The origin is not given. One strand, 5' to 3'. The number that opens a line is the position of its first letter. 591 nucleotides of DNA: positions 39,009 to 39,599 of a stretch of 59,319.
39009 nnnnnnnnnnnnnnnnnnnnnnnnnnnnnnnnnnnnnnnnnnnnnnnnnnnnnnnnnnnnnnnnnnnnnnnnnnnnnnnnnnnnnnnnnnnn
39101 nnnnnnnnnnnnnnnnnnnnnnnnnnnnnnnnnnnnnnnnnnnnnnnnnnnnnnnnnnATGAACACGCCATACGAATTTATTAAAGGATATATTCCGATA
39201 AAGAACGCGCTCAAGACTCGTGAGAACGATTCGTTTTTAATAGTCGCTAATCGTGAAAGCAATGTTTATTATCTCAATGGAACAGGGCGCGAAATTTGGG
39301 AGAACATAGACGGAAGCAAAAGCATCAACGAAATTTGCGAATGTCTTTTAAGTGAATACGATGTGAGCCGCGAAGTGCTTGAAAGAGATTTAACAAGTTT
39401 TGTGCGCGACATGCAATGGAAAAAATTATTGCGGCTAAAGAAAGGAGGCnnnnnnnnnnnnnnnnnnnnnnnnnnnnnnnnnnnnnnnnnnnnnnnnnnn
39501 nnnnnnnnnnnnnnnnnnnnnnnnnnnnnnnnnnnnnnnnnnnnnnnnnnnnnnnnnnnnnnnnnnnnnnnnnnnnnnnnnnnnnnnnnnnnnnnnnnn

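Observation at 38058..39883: Compact radical-SAM / PqqD / twin Cys-free peptide cassette, a candidate undescribed RiPP system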

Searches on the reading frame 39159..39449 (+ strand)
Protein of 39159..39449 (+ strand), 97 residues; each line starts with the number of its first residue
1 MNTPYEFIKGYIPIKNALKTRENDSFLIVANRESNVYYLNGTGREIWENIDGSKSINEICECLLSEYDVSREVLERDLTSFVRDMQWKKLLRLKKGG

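Call 4: search_protein_families(library=pfam, max_evalue=0.1, proteins=[window:39159-39449:+])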
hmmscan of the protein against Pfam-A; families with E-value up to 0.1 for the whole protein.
seq(97 aa): 1 family
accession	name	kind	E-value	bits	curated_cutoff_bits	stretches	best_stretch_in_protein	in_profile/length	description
PF05402.18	PqqD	-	1.2e-17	64.4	23.4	1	28-91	4-67/67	Coenzyme PQQ synthesis protein D (PqqD)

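Call 5: search_protein_families(library=ncbifam, max_evalue=0.1, proteins=[window:39159-39449:+])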
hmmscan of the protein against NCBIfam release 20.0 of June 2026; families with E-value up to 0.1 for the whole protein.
seq(97 aa): 10 families
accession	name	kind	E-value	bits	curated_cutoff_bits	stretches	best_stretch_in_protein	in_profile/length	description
NF033536.1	lasso_PqqD_Bac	exception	3.8e-10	39.8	80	1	32-92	27-87/88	lasso peptide biosynthesis PqqD family chaperone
TIGR03859.1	PQQ_PqqD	equivalog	3e-08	33.4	46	1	36-91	26-80/81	pyrroloquinoline quinone biosynthesis peptide chaperone PqqD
TIGR04302.1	geo_PqqD_fam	equivalog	3.8e-08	33.7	100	1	37-89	47-98/102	GeoRSP system PqqD family peptide chaperone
NF050069.2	PqqD_rel_WgkC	exception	5.1e-06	26.4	110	1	16-90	11-85/103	PqqD family peptide maturation chaperone WgkC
TIGR04248.1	SCM_PqqD_rel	equivalog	3.5e-05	23.9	100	1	24-87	13-77/84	SynChlorMet cassette protein ScmD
NF033530.1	lasso_PqqD_Strm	exception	0.00014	22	70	1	26-90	13-77/78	lasso peptide biosynthesis PqqD family chaperone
NF002535.0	PRK02079.1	equivalog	0.0015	18.3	101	1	38-89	37-87/92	pyrroloquinoline quinone biosynthesis peptide chaperone PqqD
NF050149.1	RiPP_bind_ApyI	equivalog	0.048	12.9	200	1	34-82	206-253/260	RiPP maturation protein ApyI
TIGR04353.1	PqqD_rel_X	equivalog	0.06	14.3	35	1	35-81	14-63/74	HPr-rel-A system PqqD family peptide chaperone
NF041426.1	TrsA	equivalog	0.096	11.9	450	1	21-74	64-119/324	conjugative transfer protein TrsA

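Call 20: search_protein_families(library=padloc, max_evalue=0.01, proteins=[window:39159-39449:+])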
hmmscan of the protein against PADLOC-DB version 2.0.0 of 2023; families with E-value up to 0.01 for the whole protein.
seq(97 aa): 0 families
